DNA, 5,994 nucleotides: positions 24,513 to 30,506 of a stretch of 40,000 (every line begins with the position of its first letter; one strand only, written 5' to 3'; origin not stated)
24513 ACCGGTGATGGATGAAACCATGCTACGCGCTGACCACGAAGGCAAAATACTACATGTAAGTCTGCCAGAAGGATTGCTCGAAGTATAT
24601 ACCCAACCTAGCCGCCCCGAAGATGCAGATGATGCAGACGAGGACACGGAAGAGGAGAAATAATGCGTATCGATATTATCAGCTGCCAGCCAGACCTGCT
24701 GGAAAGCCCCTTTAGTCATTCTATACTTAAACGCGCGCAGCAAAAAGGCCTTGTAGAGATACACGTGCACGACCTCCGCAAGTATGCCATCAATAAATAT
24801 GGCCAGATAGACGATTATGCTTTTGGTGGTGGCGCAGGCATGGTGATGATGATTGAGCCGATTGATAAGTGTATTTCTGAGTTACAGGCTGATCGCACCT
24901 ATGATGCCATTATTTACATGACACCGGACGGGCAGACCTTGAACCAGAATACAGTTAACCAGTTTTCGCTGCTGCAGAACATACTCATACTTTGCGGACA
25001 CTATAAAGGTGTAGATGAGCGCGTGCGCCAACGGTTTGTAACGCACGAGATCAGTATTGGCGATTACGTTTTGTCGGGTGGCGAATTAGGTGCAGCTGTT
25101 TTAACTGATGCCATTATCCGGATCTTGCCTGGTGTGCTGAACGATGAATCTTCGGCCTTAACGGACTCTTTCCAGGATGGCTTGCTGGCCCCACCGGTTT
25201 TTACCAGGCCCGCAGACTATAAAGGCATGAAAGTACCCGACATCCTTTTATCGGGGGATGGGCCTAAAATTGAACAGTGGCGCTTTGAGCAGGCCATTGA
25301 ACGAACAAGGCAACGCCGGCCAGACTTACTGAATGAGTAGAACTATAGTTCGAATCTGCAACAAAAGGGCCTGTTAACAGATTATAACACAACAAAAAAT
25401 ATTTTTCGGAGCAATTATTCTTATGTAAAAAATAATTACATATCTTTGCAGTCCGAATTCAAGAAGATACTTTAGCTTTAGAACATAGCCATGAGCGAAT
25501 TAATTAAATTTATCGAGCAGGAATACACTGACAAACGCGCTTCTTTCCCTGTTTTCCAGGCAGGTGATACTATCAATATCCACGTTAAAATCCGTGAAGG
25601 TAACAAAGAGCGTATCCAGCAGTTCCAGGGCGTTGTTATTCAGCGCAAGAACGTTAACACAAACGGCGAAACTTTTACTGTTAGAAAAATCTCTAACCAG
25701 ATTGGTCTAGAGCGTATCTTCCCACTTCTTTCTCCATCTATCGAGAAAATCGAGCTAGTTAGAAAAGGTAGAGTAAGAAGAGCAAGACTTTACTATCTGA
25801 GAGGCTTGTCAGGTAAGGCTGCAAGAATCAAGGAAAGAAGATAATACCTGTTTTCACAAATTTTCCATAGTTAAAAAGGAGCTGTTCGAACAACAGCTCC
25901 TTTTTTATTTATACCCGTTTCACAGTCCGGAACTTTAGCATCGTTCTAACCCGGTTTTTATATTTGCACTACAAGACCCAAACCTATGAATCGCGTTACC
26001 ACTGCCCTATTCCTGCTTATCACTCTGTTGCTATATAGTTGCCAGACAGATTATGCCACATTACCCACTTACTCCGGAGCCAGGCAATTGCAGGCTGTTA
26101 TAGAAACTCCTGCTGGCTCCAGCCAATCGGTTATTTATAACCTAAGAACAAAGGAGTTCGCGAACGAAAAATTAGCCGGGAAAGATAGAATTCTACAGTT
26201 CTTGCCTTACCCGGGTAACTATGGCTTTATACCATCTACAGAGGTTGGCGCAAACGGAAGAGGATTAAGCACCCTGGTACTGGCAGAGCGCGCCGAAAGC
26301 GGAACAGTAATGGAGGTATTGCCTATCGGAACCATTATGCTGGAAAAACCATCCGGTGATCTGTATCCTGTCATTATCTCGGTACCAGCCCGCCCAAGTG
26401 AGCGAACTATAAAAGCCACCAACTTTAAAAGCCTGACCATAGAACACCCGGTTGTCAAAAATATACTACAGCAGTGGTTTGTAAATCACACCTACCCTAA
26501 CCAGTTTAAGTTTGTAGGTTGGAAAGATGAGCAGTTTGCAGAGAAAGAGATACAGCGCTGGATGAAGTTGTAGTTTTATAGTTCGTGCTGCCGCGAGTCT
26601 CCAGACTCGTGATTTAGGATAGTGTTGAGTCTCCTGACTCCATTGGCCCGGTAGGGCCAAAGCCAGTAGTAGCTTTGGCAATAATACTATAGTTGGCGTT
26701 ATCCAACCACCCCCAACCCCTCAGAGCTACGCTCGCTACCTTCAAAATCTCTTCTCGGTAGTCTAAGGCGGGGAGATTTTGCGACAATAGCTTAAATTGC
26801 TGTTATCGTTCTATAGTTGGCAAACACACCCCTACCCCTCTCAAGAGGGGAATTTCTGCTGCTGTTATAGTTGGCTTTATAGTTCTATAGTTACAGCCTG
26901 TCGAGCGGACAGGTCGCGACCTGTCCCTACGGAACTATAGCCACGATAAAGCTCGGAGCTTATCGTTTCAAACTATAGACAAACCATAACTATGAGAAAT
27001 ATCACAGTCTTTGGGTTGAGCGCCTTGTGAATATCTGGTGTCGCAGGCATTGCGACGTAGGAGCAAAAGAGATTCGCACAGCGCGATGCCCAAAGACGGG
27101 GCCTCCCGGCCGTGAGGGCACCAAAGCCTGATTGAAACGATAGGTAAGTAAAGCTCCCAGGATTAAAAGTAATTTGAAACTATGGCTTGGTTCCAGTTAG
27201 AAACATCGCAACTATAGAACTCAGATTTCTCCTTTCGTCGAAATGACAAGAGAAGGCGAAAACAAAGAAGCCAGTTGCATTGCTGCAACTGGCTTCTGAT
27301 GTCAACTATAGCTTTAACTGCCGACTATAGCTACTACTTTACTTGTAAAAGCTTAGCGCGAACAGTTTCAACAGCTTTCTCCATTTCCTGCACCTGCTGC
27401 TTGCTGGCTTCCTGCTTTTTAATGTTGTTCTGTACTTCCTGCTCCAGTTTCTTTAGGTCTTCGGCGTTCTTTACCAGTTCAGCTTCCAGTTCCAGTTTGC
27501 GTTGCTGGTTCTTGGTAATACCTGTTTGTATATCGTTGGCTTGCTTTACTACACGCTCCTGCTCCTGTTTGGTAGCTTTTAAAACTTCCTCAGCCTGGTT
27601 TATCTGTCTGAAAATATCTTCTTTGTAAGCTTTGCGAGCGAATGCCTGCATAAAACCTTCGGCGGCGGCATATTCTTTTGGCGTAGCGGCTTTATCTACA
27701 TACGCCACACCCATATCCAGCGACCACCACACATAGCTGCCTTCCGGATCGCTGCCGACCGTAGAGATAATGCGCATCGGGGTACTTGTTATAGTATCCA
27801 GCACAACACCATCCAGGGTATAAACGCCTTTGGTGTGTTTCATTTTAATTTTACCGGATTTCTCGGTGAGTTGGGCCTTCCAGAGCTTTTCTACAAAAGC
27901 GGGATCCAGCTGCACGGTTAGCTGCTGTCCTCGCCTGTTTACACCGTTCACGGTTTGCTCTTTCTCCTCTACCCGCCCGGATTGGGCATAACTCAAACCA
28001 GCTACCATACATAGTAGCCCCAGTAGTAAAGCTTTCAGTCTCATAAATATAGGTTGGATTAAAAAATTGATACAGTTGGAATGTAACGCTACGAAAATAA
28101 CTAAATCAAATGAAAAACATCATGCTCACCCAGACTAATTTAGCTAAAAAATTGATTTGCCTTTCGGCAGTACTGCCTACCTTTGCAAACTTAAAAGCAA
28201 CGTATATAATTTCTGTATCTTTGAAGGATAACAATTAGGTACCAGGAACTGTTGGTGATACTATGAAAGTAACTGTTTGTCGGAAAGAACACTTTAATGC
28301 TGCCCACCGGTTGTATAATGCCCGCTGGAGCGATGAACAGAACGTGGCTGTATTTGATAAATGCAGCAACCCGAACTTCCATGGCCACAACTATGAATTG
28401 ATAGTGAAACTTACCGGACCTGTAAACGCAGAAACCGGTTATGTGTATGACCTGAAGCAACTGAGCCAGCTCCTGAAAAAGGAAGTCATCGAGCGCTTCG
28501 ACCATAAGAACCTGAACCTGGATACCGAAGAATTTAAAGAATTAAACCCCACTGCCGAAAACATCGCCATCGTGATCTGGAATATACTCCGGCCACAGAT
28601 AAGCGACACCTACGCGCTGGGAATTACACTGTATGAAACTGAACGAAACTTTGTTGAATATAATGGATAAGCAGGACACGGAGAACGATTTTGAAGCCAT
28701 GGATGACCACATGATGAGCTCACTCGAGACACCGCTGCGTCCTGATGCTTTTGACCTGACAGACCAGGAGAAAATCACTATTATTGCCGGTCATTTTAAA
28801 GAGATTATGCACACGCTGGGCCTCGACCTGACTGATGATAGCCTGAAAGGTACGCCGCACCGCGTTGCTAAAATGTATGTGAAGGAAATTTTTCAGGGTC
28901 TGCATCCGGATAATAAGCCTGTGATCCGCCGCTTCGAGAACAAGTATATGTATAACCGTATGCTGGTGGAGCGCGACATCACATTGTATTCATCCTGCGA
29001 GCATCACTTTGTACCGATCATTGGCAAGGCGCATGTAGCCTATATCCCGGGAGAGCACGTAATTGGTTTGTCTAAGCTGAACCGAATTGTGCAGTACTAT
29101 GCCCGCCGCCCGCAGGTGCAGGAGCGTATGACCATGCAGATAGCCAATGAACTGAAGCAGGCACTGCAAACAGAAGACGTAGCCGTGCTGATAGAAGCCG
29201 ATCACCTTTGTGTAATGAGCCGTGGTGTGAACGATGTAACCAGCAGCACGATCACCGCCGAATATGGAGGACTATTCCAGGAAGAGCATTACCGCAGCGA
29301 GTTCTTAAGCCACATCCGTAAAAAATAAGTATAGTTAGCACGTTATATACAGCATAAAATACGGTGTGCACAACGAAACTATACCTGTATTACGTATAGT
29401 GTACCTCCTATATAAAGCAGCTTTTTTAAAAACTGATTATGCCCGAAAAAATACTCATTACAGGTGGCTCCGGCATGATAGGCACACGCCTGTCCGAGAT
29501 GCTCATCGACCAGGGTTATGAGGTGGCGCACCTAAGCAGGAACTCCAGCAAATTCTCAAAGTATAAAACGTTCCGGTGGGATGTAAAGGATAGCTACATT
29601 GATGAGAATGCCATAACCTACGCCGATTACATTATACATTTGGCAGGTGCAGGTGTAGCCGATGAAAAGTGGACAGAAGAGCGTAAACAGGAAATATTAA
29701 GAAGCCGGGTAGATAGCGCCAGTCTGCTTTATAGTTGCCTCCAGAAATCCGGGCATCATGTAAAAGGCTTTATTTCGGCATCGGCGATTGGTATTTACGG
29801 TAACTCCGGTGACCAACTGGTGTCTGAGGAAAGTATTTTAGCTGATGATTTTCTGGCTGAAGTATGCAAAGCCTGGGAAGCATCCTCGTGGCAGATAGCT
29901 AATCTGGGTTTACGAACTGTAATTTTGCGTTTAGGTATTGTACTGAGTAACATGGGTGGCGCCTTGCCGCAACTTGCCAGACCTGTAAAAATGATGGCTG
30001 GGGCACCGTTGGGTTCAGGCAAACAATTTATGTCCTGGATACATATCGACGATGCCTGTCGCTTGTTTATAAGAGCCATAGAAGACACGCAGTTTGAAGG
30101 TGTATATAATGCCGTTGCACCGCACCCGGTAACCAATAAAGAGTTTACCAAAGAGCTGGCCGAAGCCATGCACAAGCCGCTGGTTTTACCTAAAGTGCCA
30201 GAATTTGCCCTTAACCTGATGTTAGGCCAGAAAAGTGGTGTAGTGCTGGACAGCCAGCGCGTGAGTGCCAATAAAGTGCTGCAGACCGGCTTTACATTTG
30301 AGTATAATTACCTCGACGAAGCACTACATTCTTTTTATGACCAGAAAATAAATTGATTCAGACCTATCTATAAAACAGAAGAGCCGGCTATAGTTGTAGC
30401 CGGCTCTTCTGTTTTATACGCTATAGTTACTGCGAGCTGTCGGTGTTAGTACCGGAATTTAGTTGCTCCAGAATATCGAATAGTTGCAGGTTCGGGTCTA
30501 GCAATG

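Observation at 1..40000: Hyper-abundant palindrome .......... (core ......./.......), a HIP1-like or uptake-sequence-like genome signature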

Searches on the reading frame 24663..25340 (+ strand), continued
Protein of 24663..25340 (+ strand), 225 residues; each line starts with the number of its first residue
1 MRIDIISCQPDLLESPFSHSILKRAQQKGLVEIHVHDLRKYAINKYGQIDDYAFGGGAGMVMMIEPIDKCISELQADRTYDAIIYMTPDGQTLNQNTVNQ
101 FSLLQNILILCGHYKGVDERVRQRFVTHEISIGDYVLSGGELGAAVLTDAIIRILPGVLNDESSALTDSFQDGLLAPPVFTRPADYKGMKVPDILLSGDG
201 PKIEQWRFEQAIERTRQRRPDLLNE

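Call 83: find_encoding_contigs(protein=P0114, flank=10000, max_places=1)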
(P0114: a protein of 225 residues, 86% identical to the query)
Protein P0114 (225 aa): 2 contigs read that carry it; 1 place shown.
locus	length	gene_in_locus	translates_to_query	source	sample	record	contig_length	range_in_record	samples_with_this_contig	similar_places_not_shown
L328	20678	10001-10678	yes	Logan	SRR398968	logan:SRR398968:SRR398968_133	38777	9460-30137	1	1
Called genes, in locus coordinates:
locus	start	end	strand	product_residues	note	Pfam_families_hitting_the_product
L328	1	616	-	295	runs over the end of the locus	PF13369:Transglut_core2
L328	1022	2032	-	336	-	PF28542:DUF8434, PF02470:MlaD, PF28544:Helical_needle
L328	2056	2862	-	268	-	PF01520:Amidase_3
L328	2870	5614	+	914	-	PF19838:LptD_2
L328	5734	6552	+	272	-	PF02548:Pantoate_transf, PF13714:PEP_mutase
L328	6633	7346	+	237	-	PF00849:PseudoU_synth_2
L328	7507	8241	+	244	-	PF00487:FA_desaturase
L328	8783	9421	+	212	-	PF00886:Ribosomal_S16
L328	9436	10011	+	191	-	PF01782:RimM, PF24986:PRC_RimM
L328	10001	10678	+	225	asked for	PF01746:tRNA_m1G_MT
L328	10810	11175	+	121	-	PF01245:Ribosomal_L19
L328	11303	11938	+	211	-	PF00719:Pyrophosphatase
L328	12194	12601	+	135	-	PF01242:PTPS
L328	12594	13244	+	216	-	PF01227:GTP_cyclohydroI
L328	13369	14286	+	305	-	PF01370:Epimerase, PF05368:NmrA (faint), PF16363:GDP_Man_Dehyd, PF08338:DUF1731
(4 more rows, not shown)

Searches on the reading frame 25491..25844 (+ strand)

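Call 7: search_protein_families(library=pfam, proteins=[window:25491-25844:+])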
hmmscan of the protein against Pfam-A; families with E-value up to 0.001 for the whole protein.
window:25491-25844:+ (117 aa): 1 family
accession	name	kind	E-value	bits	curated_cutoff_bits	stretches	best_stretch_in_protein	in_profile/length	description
PF01245.26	Ribosomal_L19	-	2.2e-45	153.6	22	1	4-116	2-111/111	Ribosomal protein L19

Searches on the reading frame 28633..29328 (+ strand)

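Call 7: search_protein_families(library=pfam, proteins=[window:28633-29328:+])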
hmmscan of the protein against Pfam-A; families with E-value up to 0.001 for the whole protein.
window:28633-29328:+ (231 aa): 2 families
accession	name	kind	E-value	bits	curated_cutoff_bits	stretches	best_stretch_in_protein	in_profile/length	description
PF01227.27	GTP_cyclohydroI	-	2.4e-63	213.3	27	1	52-228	2-178/179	GTP cyclohydrolase I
PF14489.11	QueF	-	0.0006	20.4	27.3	0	131-184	4-57/81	QueF-like protein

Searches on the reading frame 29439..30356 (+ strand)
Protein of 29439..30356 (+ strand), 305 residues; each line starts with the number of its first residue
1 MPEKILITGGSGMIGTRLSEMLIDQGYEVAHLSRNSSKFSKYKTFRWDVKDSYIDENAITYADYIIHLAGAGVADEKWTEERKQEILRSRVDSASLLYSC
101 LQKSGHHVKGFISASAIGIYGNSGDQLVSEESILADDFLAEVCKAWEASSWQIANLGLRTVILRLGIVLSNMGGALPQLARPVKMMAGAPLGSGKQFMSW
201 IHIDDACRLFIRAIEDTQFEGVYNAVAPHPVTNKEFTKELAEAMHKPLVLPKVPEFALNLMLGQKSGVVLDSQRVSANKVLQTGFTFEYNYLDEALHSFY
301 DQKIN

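Call 7: search_protein_families(library=pfam, proteins=[window:29439-30356:+])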
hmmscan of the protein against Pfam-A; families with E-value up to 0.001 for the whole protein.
window:29439-30356:+ (305 aa): 8 families
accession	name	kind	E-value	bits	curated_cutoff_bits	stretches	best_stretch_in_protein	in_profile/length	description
PF01370.27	Epimerase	-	1.6e-23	83.8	20.9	1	5-224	1-238/240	NAD dependent epimerase/dehydratase family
PF08338.16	DUF1731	-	5.4e-15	55.3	27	1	253-297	1-45/47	Domain of unknown function (DUF1731)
PF16363.11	GDP_Man_Dehyd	-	2.9e-09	37.3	27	1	6-132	1-145/332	GDP-mannose 4,6 dehydratase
PF13460.12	NAD_binding_10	-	1.3e-06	28.9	27.2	1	9-169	1-147/184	NAD(P)H-binding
PF01073.25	3Beta_HSD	-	2.3e-05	24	22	1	6-133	1-136/280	3-beta hydroxysteroid dehydrogenase/isomerase family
PF04321.23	RmlD_sub_bind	-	0.0006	19.4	27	0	4-69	2-59/287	RmlD substrate binding domain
PF08659.16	KR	-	0.00071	20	22.6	0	5-36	3-35/180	KR domain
PF05368.20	NmrA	-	0.00091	19.3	27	0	3-44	3-44/298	NmrA-like family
